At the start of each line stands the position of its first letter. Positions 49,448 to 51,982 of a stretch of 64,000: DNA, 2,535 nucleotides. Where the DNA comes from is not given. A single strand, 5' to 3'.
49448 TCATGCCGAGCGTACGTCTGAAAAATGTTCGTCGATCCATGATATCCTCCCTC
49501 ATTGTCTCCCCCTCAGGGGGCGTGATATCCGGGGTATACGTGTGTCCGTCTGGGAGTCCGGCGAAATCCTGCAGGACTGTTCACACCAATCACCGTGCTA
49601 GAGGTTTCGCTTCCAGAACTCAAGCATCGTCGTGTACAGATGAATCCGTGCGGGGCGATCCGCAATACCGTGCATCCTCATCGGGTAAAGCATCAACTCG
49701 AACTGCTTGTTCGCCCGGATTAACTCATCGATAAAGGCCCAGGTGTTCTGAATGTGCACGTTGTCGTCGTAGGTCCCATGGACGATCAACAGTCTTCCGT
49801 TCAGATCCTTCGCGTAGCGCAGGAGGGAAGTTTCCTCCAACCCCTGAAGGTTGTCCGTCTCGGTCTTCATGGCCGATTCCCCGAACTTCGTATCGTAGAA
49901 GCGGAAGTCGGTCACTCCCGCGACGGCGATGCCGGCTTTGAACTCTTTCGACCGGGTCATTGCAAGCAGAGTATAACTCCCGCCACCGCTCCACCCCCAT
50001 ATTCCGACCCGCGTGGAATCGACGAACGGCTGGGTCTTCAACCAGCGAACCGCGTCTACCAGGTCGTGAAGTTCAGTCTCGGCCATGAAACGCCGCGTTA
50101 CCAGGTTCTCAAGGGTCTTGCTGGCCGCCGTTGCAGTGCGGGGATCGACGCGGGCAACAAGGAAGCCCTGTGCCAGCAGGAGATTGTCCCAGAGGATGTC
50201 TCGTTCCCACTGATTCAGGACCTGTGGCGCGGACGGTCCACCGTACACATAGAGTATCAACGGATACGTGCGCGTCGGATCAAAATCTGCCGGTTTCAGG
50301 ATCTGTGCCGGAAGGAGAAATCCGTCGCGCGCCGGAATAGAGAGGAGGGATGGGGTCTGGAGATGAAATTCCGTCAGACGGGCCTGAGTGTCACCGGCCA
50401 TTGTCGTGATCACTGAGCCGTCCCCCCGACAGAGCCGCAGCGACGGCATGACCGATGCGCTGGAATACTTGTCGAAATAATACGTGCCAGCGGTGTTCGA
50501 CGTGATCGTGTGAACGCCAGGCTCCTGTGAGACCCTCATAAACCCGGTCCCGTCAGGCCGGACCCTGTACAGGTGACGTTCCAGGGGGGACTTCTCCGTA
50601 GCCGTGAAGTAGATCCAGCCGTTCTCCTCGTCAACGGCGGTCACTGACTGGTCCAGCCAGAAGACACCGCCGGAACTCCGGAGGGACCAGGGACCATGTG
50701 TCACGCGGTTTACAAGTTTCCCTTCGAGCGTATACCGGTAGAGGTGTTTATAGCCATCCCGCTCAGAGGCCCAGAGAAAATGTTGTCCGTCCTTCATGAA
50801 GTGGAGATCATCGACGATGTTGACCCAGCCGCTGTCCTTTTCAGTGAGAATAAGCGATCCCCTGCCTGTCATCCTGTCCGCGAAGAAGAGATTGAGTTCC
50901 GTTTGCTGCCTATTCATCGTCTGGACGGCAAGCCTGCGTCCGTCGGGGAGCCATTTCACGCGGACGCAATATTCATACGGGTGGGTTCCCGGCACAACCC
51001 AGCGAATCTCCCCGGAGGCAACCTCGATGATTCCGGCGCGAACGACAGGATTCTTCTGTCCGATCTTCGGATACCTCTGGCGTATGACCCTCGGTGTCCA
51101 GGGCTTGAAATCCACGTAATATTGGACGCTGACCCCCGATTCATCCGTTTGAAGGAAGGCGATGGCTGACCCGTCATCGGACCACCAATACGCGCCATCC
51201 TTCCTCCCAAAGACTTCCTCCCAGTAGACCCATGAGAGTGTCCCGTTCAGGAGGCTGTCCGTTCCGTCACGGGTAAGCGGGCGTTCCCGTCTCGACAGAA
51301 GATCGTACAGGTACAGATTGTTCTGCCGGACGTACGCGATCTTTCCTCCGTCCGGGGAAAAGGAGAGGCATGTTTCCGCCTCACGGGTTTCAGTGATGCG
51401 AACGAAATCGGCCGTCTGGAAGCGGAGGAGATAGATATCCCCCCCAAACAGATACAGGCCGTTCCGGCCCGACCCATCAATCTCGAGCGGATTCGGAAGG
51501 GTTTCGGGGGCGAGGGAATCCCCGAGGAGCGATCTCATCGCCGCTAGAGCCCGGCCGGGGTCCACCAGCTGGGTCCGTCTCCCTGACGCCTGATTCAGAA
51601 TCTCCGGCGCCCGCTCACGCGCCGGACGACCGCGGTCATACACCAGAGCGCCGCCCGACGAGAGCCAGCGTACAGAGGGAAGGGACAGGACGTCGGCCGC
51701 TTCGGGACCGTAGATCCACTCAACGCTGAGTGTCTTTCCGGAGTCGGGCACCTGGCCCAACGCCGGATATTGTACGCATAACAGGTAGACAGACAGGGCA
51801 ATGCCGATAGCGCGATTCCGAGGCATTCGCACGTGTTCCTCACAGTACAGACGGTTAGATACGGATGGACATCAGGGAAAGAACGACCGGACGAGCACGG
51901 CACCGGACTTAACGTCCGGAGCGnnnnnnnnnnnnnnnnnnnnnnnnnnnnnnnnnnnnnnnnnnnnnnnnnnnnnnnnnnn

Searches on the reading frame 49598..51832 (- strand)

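Call 77: search_protein_families(library=pfam, max_evalue=0.00001, proteins=[window:49598-51832:-])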
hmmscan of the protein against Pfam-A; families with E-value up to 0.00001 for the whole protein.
window:49598-51832:- (744 aa): 6 families
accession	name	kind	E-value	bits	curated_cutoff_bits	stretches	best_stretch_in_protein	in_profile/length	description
PF00930.27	DPPIV_N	-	1.3e-88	297.6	22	1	131-462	23-353/354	Dipeptidyl peptidase IV (DPP IV) N-terminal region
PF00326.27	Peptidase_S9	-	1.1e-41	143.1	22.6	1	552-744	10-210/213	Prolyl oligopeptidase family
PF07676.18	PD40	-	6.2e-11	42.4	20.9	0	145-169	3-27/38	WD40-like Beta Propeller Repeat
PF02129.25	Peptidase_S15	-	8.6e-10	39.2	23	1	503-644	1-133/262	X-Pro dipeptidyl-peptidase (S15 family)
PF01738.24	DLH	-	3.8e-09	36.9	21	1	562-727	54-192/217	Dienelactone hydrolase family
PF20434.5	BD-FAE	-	6e-06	26.3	26.8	0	520-701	10-212/215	BD-FAE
